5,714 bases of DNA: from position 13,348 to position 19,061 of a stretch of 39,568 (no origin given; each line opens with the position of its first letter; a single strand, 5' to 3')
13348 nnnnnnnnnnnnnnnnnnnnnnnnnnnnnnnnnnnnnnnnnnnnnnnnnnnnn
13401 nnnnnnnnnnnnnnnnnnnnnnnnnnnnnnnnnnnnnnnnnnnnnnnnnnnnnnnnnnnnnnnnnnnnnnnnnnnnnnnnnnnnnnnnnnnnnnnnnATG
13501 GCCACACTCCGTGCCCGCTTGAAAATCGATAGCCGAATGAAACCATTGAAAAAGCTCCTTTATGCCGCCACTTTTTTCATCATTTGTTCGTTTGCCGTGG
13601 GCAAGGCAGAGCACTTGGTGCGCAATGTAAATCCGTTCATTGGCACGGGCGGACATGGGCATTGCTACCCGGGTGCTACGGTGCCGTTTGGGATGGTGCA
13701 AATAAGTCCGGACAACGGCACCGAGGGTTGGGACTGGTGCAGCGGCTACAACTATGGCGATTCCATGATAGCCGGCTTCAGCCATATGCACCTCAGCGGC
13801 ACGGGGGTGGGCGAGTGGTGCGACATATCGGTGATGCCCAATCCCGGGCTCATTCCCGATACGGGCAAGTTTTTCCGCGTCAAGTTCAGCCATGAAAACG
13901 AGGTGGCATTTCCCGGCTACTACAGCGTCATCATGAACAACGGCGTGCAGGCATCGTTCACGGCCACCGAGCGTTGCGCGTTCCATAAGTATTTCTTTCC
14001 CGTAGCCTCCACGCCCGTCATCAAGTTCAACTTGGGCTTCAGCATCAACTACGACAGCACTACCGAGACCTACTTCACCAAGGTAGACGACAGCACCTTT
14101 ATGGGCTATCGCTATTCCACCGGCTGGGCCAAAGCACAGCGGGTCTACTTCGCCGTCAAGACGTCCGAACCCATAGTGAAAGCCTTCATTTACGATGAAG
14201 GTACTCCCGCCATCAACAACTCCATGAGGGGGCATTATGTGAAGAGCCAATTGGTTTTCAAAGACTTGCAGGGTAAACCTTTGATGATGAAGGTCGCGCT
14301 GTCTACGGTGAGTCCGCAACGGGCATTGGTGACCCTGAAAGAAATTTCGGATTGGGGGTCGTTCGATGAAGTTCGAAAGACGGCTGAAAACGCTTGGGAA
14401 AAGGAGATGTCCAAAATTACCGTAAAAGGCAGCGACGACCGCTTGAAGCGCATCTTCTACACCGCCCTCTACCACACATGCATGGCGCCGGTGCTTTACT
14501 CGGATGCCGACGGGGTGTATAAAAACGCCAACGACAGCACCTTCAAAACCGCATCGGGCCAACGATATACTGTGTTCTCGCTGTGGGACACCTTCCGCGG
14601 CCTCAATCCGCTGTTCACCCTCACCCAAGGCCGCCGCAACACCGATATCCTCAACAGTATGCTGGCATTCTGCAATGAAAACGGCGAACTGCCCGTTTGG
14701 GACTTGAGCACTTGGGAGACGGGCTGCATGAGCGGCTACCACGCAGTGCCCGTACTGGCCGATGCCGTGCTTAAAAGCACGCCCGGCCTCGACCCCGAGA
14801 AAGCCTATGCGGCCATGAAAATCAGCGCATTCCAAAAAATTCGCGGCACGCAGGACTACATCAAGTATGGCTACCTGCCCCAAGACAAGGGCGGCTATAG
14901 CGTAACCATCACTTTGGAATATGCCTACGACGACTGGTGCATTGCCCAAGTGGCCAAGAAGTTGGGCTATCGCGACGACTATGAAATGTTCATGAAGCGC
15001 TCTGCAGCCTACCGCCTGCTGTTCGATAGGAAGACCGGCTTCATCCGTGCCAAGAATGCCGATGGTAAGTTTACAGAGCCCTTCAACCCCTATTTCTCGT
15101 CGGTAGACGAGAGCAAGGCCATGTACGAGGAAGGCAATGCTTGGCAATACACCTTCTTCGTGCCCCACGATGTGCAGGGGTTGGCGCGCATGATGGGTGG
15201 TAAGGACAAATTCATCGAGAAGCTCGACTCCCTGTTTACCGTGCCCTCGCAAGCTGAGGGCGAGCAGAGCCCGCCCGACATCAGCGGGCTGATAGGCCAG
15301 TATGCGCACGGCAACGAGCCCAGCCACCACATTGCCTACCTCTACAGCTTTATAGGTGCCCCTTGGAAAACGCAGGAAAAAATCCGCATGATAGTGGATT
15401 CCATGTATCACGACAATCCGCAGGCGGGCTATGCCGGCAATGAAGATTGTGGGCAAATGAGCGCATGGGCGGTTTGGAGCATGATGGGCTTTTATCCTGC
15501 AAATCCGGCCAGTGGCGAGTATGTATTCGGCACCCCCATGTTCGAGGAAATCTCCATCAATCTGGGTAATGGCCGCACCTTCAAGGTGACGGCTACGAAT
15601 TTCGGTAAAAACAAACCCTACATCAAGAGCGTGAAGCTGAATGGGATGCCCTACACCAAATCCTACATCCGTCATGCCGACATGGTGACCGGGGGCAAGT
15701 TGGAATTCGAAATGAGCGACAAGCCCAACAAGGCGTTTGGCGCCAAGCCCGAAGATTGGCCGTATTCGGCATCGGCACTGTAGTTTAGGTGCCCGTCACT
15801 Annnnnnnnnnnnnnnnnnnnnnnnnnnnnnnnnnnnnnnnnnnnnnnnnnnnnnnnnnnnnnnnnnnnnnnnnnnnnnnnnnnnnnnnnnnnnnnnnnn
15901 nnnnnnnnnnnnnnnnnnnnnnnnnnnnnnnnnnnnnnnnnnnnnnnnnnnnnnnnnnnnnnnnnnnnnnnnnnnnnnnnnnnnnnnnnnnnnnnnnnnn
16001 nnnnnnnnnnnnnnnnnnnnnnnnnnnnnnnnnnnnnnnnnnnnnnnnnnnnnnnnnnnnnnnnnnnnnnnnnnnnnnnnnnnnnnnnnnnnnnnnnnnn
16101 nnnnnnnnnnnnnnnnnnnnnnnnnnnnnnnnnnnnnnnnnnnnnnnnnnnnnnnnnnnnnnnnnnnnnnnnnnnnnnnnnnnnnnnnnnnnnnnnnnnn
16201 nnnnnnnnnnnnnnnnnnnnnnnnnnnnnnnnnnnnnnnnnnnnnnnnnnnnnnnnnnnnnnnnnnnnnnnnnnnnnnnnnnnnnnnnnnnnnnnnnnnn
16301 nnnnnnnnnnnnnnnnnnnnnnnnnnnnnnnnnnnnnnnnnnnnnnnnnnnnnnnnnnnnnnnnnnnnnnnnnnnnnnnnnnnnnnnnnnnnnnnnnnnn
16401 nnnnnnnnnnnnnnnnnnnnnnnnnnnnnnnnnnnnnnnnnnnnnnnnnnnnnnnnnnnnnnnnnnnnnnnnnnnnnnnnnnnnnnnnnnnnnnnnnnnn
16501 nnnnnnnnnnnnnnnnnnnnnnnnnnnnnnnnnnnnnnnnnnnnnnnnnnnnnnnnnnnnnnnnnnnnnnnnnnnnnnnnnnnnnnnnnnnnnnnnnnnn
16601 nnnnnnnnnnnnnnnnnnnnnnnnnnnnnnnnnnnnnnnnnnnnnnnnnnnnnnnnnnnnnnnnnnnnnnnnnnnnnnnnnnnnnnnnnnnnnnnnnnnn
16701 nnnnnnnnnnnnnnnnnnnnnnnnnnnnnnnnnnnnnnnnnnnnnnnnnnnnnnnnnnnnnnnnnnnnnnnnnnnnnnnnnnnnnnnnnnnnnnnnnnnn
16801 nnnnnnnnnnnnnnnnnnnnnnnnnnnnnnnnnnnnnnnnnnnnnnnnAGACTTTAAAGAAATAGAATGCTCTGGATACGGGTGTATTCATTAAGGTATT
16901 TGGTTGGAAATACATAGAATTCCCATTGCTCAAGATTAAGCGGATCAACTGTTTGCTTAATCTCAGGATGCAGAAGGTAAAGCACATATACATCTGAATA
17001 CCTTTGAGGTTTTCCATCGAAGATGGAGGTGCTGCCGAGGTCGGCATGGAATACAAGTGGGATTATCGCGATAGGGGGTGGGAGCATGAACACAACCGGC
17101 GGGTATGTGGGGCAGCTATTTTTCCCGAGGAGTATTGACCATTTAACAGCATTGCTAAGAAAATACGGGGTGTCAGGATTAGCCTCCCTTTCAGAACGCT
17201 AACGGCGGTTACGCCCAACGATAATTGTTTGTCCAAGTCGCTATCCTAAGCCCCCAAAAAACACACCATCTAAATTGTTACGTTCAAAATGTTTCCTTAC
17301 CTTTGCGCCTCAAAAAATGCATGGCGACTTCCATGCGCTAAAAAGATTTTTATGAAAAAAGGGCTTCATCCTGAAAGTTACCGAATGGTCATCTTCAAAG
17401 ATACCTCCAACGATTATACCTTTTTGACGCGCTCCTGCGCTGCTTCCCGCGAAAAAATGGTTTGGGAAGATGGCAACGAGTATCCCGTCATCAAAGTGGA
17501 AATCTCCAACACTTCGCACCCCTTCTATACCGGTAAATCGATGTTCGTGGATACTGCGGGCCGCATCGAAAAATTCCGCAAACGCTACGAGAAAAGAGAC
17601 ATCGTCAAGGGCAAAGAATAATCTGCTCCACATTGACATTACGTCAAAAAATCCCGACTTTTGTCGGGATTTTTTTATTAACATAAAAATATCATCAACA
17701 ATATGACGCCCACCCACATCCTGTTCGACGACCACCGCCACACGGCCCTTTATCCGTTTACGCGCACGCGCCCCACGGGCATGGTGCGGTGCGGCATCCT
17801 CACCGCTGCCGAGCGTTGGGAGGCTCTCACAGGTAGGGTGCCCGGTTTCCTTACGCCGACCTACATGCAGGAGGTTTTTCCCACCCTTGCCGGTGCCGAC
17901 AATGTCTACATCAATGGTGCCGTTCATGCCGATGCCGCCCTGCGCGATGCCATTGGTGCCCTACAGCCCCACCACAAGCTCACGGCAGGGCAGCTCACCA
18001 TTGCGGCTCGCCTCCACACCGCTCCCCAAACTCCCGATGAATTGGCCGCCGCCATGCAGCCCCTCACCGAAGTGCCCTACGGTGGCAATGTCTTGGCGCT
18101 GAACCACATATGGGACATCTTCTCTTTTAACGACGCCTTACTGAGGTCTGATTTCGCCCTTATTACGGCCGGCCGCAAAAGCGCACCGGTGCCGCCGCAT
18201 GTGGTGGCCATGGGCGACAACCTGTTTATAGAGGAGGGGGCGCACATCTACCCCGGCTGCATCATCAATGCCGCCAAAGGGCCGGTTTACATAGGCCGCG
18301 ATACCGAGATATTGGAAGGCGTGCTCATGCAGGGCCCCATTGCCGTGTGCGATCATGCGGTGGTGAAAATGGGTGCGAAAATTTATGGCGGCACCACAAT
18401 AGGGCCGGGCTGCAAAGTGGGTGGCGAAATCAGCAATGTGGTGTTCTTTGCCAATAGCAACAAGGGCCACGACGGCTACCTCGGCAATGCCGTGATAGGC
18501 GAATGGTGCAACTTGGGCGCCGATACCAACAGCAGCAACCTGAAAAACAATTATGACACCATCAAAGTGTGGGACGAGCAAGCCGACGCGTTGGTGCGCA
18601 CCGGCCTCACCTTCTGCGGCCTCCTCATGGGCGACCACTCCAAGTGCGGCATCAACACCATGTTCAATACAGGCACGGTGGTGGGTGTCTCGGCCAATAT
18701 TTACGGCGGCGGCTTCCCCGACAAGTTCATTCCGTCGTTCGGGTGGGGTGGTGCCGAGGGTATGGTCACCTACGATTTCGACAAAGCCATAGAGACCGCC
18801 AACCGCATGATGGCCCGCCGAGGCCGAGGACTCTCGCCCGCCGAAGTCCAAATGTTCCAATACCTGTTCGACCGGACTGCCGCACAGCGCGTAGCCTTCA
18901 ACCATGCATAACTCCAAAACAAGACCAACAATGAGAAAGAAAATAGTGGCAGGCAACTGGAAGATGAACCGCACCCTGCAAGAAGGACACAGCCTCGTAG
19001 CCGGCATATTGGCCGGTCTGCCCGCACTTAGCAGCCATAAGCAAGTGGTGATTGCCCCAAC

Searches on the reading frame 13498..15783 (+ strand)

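Call 50: search_protein_families(library=pfam, proteins=[window:13498-15783:+], max_evalue=0.0001)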
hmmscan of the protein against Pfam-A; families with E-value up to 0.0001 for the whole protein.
window:13498-15783:+ (761 aa): 2 families
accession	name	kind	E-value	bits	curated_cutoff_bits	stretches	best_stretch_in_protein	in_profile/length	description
PF07971.18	Glyco_hydro_92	-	8.4e-175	582.6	24.6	1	281-741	8-464/464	Glycosyl hydrolase family 92 catalytic domain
PF17678.7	Glyco_hydro_92N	-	5.2e-68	229.8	34.5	1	44-269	2-236/236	Glycosyl hydrolase family 92 N-terminal domain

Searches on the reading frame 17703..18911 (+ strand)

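Call 50: search_protein_families(library=pfam, proteins=[window:17703-18911:+], max_evalue=0.0001)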
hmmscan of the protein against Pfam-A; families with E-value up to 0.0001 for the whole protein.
window:17703-18911:+ (402 aa): 2 families
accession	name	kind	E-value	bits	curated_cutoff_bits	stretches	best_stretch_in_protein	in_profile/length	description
PF13562.11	NTP_transf_4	-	7.5e-38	130.5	27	1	6-159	2-153/153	Sugar nucleotidyl transferase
PF00132.30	Hexapep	-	3.6e-07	30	27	0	215-240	4-29/36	Bacterial transferase hexapeptide (six repeats)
